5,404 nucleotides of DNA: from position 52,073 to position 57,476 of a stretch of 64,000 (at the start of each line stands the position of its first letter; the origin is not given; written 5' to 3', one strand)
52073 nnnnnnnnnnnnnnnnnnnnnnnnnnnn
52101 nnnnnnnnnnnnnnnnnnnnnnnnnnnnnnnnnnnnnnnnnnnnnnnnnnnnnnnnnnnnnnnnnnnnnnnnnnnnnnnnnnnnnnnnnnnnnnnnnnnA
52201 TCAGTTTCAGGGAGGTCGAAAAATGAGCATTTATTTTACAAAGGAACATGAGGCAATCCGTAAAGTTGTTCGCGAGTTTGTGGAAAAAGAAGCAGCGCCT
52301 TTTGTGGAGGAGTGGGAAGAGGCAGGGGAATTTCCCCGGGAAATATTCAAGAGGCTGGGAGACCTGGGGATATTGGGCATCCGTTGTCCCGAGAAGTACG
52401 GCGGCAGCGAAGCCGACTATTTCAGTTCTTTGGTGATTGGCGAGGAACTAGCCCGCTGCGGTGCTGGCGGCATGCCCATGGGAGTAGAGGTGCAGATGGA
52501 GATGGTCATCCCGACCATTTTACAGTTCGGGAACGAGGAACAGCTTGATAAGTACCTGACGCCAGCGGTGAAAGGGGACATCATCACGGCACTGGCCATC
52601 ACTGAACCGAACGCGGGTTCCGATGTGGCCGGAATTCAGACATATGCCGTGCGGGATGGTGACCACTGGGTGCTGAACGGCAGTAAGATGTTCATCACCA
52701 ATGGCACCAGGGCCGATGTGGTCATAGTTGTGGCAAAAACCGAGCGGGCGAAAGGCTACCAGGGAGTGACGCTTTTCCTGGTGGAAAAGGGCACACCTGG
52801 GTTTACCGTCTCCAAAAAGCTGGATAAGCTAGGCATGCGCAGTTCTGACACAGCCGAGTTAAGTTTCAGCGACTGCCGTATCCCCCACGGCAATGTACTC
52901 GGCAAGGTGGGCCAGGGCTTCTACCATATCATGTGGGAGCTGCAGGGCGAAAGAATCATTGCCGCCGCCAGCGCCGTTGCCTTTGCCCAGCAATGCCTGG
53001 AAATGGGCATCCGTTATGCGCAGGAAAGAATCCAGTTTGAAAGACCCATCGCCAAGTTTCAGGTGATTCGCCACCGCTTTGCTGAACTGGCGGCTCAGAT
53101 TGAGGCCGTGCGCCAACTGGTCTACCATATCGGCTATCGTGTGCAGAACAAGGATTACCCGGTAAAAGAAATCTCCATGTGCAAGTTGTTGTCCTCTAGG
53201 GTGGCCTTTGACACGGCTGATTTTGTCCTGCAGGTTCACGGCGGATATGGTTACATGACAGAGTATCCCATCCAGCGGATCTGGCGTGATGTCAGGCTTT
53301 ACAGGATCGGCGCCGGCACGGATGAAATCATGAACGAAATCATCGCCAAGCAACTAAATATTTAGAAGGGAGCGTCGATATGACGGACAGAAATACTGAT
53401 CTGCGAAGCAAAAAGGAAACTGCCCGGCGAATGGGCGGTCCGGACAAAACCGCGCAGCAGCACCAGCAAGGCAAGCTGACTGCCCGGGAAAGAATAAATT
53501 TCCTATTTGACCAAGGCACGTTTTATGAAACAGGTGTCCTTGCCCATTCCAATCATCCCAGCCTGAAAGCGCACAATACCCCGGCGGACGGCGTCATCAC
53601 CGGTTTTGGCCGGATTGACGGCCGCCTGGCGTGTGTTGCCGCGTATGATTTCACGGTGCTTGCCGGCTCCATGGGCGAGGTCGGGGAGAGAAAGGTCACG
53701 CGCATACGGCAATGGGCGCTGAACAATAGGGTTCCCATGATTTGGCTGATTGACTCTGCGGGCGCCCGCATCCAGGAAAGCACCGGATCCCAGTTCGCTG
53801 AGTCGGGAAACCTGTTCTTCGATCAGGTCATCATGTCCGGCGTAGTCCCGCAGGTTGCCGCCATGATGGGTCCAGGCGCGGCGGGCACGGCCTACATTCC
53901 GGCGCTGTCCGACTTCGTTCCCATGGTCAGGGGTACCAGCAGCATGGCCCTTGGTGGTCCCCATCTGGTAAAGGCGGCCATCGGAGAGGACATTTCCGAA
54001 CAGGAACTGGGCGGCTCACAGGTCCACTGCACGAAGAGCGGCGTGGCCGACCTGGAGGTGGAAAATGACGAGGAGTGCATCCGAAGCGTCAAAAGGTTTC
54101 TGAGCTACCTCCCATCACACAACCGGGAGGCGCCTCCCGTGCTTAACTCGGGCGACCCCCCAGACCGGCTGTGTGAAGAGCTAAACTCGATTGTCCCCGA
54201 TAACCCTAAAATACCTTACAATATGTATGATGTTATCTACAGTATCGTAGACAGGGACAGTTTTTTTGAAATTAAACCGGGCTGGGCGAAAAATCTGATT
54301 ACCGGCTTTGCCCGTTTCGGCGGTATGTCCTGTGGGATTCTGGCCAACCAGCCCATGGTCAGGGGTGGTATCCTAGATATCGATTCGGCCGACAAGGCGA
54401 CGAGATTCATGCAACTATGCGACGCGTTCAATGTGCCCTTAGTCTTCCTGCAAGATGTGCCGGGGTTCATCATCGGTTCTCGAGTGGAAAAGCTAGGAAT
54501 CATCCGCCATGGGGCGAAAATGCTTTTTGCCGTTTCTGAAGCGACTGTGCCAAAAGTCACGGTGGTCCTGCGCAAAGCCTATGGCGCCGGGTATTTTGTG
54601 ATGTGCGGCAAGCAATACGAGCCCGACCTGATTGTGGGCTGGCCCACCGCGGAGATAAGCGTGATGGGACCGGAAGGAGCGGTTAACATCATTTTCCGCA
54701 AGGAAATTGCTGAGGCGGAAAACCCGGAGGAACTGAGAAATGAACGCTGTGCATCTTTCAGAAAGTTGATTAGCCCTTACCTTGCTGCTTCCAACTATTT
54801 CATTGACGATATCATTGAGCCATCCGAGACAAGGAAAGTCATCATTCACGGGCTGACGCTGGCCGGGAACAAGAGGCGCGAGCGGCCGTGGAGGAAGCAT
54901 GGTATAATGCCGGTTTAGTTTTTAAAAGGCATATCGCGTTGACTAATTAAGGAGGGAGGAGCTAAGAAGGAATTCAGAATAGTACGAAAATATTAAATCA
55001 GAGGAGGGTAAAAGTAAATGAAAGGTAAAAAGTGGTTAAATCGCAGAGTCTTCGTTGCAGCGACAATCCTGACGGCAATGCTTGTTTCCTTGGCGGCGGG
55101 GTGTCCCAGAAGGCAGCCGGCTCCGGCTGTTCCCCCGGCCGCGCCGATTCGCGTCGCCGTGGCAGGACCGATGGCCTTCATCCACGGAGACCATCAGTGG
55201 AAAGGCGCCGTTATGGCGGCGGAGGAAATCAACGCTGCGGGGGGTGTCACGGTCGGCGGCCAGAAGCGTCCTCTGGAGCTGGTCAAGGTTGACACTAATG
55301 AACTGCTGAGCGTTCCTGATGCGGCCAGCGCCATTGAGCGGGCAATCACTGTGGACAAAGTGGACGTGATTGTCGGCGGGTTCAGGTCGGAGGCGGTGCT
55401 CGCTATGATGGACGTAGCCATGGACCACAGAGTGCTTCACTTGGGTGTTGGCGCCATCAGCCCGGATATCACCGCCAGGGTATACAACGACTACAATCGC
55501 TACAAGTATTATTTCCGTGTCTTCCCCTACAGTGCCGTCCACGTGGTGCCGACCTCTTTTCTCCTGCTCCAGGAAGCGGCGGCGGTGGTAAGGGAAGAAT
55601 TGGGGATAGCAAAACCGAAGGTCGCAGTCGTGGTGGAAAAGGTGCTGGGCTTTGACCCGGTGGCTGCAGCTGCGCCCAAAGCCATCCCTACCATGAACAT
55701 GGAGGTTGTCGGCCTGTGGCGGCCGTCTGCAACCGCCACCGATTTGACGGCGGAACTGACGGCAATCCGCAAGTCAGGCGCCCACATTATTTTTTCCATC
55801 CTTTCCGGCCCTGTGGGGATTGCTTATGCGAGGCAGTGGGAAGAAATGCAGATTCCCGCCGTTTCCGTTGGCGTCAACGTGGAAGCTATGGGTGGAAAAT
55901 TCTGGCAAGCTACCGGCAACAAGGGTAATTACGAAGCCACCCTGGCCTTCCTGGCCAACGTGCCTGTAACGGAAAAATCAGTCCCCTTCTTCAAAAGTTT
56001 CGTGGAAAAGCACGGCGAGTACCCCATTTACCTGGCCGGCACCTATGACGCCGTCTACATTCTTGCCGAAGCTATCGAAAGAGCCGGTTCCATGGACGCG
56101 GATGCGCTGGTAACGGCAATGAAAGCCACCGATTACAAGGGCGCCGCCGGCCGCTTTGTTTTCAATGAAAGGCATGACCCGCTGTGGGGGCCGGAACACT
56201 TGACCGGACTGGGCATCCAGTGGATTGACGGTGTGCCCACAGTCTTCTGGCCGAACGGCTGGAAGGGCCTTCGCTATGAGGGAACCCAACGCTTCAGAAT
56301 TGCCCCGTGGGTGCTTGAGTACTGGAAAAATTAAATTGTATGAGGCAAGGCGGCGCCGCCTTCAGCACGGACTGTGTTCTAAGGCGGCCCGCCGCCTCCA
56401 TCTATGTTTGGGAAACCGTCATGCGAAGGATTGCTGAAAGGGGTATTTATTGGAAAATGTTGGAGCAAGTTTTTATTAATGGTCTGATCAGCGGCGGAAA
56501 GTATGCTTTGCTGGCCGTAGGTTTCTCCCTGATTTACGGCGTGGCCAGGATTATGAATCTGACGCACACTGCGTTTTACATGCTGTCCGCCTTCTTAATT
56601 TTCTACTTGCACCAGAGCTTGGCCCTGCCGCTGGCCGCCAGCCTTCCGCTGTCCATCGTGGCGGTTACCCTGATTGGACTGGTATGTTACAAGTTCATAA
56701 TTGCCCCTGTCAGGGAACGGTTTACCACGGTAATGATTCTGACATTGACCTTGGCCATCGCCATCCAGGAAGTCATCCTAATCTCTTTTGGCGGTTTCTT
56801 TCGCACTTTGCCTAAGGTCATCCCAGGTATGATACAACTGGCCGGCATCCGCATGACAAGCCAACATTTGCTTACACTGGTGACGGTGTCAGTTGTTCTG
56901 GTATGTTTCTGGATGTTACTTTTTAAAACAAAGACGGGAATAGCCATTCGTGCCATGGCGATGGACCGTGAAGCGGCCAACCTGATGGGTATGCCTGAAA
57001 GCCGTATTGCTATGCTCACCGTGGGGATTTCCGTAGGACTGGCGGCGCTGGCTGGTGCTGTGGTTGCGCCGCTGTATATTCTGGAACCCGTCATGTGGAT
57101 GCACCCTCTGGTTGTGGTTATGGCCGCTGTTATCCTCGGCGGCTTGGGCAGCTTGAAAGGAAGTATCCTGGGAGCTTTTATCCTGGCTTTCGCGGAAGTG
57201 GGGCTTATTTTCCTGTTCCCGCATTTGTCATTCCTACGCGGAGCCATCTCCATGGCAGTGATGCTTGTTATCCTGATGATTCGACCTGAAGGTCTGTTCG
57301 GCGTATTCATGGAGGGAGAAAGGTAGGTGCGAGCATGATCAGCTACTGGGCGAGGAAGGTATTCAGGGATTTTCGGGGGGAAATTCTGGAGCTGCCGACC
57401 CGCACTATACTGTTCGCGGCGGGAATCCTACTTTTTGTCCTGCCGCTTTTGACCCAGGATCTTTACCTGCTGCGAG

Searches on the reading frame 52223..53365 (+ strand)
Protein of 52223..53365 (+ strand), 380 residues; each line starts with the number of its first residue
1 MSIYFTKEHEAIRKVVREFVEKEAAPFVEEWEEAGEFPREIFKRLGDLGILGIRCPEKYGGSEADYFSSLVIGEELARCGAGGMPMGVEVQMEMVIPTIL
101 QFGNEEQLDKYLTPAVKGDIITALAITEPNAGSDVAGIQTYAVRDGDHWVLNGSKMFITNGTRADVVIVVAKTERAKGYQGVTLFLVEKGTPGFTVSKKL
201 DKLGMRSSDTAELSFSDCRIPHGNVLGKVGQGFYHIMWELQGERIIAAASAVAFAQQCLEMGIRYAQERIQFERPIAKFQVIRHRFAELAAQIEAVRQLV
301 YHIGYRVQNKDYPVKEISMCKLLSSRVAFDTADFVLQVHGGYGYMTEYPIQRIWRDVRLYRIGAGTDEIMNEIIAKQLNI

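Call 7: search_protein_families(library=pfam, proteins=[window:52223-53365:+], max_evalue=0.000001)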
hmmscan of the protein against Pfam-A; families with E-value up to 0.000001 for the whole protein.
window:52223-53365:+ (380 aa): 4 families
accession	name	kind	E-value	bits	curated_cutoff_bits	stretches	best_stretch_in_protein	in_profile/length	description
PF00441.29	Acyl-CoA_dh_1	-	2.4e-48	164.5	22.4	1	230-378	1-149/150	Acyl-CoA dehydrogenase, C-terminal domain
PF02771.21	Acyl-CoA_dh_N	-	1e-35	123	22.9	1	6-119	1-113/113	Acyl-CoA dehydrogenase, N-terminal domain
PF02770.24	Acyl-CoA_dh_M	-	1.6e-30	105.6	33.3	1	123-218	1-97/97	Acyl-CoA dehydrogenase, middle domain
PF08028.16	Acyl-CoA_dh_2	-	2.7e-19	70.2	22.7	1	246-361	2-127/134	Acyl-CoA dehydrogenase, C-terminal domain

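Call 37: search_protein_families(library=ncbifam, proteins=[window:52223-53365:+], max_evalue=1e-50)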
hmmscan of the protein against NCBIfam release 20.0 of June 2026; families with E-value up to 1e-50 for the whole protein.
window:52223-53365:+ (380 aa): 10 families
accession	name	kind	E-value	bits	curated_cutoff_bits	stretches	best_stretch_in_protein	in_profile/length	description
NF042972.1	AcrlCoAredClosAcrC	equivalog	2.1e-114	382.2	640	1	1-377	1-375/378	acryloyl-CoA reductase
NF045552.1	GlutCoADH_Des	equivalog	9.3e-94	314.7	470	1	1-376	1-377/387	glutaryl-CoA dehydrogenase Acd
NF058590.1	AcCoDHFadEBacil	equivalog_domain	2.6e-85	287.1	600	1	5-376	21-408/586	acyl-CoA dehydrogenase FadE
NF008997.0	PRK12341.1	equivalog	2.4e-80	270.4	537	1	1-378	1-376/382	acyl-CoA dehydrogenase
NF043006.1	CyhCrbnylCoADH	equivalog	9.7e-79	265.1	650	1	10-377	9-374/380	cyclohexane-1-carbonyl-CoA dehydrogenase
NF042439.1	SulpropCoADesulf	equivalog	3.9e-72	243.1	600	1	14-378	2-370/379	3-sulfinopropanoyl-CoA desulfinase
NF045652.1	ProlPCPDhRedW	equivalog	4.5e-70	236.4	650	1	8-379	3-374/376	L-prolyl-[peptidyl-carrier protein] dehydrogenase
NF002885.1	PRK03354.1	equivalog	3.5e-67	227.1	540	1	1-376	1-371/378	crotonobetainyl-CoA dehydrogenase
NF053553.1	prodigi_MBC_PigA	equivalog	8.6e-67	225.9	500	1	3-378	3-379/381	prodigiosin MBC biosynthesis dehydrogenase PigA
TIGR03207.1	cyc_hxne_CoA_dh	equivalog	9.4e-58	195.7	575.35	1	7-377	3-370/372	cyclohexanecarboxyl-CoA dehydrogenase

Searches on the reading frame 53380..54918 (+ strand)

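Call 7: search_protein_families(library=pfam, proteins=[window:53380-54918:+], max_evalue=0.000001)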
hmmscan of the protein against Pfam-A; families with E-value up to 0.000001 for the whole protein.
window:53380-54918:+ (512 aa): 2 families
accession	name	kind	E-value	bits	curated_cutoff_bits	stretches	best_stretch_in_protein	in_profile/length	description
PF01039.27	Carboxyl_trans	-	3.6e-171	570.5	22.3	1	26-509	1-492/493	Carboxyl transferase domain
PF03255.19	ACCA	-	6.1e-12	45.8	23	1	339-452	135-244/310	Acetyl co-enzyme A carboxylase carboxyltransferase-like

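Call 37: search_protein_families(library=ncbifam, proteins=[window:53380-54918:+], max_evalue=1e-50)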
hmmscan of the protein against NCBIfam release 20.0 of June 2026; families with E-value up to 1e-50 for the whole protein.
window:53380-54918:+ (512 aa): 1 family
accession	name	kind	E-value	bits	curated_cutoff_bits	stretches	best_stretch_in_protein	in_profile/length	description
TIGR01117.1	mmdA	subfamily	2.9e-181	603.7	998.8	1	6-511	4-511/512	methylmalonyl-CoA decarboxylase subunit alpha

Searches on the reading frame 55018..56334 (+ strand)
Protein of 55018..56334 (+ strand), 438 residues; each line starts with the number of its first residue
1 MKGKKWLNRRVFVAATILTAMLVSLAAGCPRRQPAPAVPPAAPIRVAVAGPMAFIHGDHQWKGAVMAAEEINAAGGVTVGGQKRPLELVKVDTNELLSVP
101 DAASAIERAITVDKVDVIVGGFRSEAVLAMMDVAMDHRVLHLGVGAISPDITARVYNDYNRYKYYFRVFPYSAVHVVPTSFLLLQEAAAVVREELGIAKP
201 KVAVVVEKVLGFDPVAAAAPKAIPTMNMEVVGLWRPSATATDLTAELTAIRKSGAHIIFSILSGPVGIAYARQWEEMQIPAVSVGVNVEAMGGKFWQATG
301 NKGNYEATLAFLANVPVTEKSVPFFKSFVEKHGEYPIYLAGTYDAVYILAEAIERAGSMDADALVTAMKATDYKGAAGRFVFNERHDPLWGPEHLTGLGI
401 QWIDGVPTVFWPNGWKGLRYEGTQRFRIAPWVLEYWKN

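Call 7: search_protein_families(library=pfam, proteins=[window:55018-56334:+], max_evalue=0.000001)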
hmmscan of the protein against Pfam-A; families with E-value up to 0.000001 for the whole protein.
window:55018-56334:+ (438 aa): 3 families
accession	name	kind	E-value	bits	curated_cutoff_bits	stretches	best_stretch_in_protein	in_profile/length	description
PF13458.12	Peripla_BP_6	-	8.9e-37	128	31.7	1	48-386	10-327/343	Periplasmic binding protein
PF01094.35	ANF_receptor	-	1.6e-13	50.9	25.4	1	305-387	233-339/353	Receptor family ligand binding region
PF13433.12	Peripla_BP_5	-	4.5e-12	46.2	27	0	240-385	174-323/363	Periplasmic binding protein domain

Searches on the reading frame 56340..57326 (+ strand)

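Call 7: search_protein_families(library=pfam, proteins=[window:56340-57326:+], max_evalue=0.000001)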
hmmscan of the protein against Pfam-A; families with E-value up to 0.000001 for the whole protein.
window:56340-57326:+ (328 aa): 1 family
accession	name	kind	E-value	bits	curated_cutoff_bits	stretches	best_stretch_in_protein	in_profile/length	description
PF02653.21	BPD_transp_2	-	2e-32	112.9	26.8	1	46-312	3-269/269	Branched-chain amino acid transport system / permease component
